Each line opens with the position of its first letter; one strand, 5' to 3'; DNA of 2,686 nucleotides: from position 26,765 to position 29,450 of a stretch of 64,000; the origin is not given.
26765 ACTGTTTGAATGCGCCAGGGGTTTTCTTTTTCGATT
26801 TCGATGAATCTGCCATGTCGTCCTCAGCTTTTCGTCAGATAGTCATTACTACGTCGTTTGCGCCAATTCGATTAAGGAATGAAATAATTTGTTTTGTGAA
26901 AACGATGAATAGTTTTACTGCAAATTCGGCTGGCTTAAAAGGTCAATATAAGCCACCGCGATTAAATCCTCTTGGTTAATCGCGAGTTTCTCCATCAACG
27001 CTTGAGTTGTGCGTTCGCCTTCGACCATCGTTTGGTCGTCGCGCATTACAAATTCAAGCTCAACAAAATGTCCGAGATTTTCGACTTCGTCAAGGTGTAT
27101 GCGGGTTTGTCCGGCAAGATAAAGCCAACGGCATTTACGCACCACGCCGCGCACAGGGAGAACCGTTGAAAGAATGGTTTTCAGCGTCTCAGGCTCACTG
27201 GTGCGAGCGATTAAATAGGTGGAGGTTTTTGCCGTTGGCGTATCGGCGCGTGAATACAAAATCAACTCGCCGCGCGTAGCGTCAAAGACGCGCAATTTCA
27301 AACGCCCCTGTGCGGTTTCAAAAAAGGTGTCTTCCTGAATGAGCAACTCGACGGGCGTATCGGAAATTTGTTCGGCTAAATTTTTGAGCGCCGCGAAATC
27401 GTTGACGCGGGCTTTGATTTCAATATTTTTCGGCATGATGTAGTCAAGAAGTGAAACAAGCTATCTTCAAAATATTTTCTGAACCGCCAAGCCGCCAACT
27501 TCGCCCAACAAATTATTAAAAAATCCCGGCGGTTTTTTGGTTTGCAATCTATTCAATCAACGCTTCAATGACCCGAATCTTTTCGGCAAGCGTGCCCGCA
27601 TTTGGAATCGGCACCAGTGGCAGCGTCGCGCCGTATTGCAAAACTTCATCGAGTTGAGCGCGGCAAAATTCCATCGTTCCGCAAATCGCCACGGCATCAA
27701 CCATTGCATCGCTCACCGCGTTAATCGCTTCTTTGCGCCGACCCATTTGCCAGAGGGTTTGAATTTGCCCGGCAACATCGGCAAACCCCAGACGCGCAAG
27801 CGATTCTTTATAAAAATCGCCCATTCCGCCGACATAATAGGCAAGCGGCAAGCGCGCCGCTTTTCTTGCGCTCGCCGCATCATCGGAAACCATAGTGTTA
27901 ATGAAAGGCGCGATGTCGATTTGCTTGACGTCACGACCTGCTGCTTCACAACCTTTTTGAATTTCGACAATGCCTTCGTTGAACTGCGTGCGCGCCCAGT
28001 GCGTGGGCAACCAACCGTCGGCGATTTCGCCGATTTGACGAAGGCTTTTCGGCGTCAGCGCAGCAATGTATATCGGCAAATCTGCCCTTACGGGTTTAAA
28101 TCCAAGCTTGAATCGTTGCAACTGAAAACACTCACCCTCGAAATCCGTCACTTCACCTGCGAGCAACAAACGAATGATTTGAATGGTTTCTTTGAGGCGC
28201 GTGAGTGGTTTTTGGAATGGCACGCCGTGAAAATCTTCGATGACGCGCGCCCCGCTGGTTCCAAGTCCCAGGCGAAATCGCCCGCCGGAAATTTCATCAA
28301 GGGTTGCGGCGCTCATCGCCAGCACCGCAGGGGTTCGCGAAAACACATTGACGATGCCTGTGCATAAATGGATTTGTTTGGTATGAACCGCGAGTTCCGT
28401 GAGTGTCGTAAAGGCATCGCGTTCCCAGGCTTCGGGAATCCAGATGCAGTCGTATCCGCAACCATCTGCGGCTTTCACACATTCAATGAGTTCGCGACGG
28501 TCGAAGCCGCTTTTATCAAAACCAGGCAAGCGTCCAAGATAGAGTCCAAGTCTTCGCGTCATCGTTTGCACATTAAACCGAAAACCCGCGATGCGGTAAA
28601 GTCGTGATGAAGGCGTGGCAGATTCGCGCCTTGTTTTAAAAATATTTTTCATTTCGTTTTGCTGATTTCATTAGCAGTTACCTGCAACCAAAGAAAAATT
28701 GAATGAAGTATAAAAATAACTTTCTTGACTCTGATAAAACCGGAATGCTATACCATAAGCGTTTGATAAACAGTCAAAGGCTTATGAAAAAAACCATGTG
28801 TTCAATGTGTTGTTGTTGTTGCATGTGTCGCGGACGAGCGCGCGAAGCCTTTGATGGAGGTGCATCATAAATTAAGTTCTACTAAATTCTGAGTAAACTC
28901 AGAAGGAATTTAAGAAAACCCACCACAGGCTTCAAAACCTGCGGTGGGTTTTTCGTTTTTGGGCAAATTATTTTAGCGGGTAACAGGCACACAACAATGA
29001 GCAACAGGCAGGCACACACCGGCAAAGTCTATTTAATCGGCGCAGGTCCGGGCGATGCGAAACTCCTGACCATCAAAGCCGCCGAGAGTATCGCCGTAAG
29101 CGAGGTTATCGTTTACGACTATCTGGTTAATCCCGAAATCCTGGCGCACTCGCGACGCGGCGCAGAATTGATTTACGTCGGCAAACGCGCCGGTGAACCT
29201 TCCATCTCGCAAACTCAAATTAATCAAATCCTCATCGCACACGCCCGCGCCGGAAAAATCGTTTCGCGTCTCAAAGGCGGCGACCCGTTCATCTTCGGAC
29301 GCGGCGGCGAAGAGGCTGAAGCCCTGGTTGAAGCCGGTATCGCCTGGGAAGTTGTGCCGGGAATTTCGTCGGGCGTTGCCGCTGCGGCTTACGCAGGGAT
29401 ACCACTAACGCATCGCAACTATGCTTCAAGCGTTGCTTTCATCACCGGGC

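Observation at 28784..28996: Polycysteine leader peptide and intrinsic terminator upstream of the sulfate-assimilation operon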

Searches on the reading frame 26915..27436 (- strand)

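Call 6: search_protein_families(library=pfam, proteins=[window:26915-27436:-])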
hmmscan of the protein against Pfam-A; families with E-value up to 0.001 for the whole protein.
window:26915-27436:- (173 aa): 1 family
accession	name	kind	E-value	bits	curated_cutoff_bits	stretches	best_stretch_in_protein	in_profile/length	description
PF01928.26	CYTH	-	2.4e-16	60.5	23.2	1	3-163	2-179/179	CYTH domain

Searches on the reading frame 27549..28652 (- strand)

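Call 6: search_protein_families(library=pfam, proteins=[window:27549-28652:-])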
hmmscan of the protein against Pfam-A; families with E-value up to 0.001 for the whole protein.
window:27549-28652:- (367 aa): 1 family
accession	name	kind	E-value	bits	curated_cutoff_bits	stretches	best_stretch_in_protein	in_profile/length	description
PF00296.26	Bac_luciferase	-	4.6e-77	259.9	27.9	1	50-342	20-312/314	Luciferase-like monooxygenase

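Call 77: search_protein_families(library=ncbifam, proteins=[window:27549-28652:-], max_evalue=1e-10)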
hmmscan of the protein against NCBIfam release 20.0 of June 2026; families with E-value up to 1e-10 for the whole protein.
window:27549-28652:- (367 aa): 24 families
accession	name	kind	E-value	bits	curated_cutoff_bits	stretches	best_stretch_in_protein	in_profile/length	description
TIGR04024.1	F420_NP1902A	hypoth_equivalog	2.3e-82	276.4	345.4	1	54-335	16-297/330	TIGR04024 family LLM class F420-dependent oxidoreductase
TIGR03559.1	F420_Rv3520c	subfamily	4.8e-73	246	335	1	53-342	13-319/325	LLM class F420-dependent oxidoreductase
NF002619.0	PRK02271.1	equivalog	9.8e-59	199.3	276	1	53-363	14-321/329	5,10-methylenetetrahydromethanopterin reductase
TIGR03555.1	F420_mer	equivalog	2.1e-57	195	348.7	1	53-347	12-304/325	5,10-methylenetetrahydromethanopterin reductase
TIGR03841.1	F420_Rv3093c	subfamily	9.6e-55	186.1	213.65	1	51-345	8-292/298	LLM class F420-dependent oxidoreductase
TIGR03564.1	F420_MSMEG_4879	subfamily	3.4e-39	135.1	234.25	1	55-294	1-237/265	TIGR03564 family F420-dependent LLM class oxidoreductase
TIGR03619.1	F420_Rv2161c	subfamily_domain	5.6e-39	134.2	166.9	1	76-265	40-232/247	TIGR03619 family F420-dependent LLM class oxidoreductase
TIGR03617.1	F420_MSMEG_2256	subfamily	4.7e-38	130.9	278.15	1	61-337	3-288/318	TIGR03617 family F420-dependent LLM class oxidoreductase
TIGR03857.1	F420_MSMEG_2249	hypoth_equivalog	3.6e-27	95.5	218.4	1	48-342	9-316/329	TIGR03857 family LLM class F420-dependent oxidoreductase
TIGR03560.1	F420_Rv1855c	subfamily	3.4e-26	92.5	231.4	1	78-246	50-223/227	TIGR03560 family F420-dependent LLM class oxidoreductase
TIGR03620.1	F420_MSMEG_4141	subfamily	3.7e-23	82.3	219.8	1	51-343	16-254/280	TIGR03620 family F420-dependent LLM class oxidoreductase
TIGR03557.1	F420_G6P_family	subfamily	2.4e-20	72.9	210.4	1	50-218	10-189/316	TIGR03557 family F420-dependent LLM class oxidoreductase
TIGR04465.1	ArgArg_F420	equivalog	2.6e-20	72.8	470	1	52-268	59-284/364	F420-dependent hydroxymycolic acid dehydrogenase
TIGR03621.1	F420_MSMEG_2516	subfamily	1.9e-19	69.9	213.15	1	51-212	12-171/295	TIGR03621 family F420-dependent LLM class oxidoreductase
TIGR04020.1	seco_metab_LLM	subfamily_domain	3.4e-19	69.2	244.45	1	53-341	19-313/341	MupA/Atu3671 family FMN-dependent luciferase-like monooxygenase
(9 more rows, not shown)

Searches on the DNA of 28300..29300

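Call 5: search_rna_families(source=window, start=28300, end=29300, threshold=evalue, max_evalue=10)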
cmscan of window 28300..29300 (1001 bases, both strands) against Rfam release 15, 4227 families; matches with E-value up to 10: 8.
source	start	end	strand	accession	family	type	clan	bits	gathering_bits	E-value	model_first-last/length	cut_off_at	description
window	28874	28953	+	RF02428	SpF11_sRNA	Gene; sRNA;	-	22.9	54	0.79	1-95/95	no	Streptococcus sRNA SpF11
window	28604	28700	+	RF01658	ceN81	Gene; snRNA; snoRNA; HACA-box;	-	21.3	50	0.38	1-126/126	no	Caenorhabditis snoRNA ceN81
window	28848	28960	+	RF01772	rnk_pseudo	Cis-reg; leader;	-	17.9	55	3.2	1-108/108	no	Pseudomonas rnk leader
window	28871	28922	-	RF03217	mir-3167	Gene; miRNA;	-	16.7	86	8.1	1-59/59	no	mir-3167 microRNA precursor family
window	28331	28393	+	RF01546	TB6Cs1H1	Gene; snRNA; snoRNA; HACA-box;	-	15.9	40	2.3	1-66/66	no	Trypanosomatid snoRNA TB6Cs1H1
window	28877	28958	+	RF02063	STnc350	Gene; sRNA;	-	15.8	60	6.6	1-68/68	no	Salmonella enterica sRNA STnc350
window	28868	28956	+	RF00106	RNAI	Gene; antisense;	-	15.1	47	6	1-102/102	no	RNAI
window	28638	28755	-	RF01578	RUF1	Gene; sRNA;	-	14.9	70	5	1-264/264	no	Plasmodium RNA of unkown function RUF1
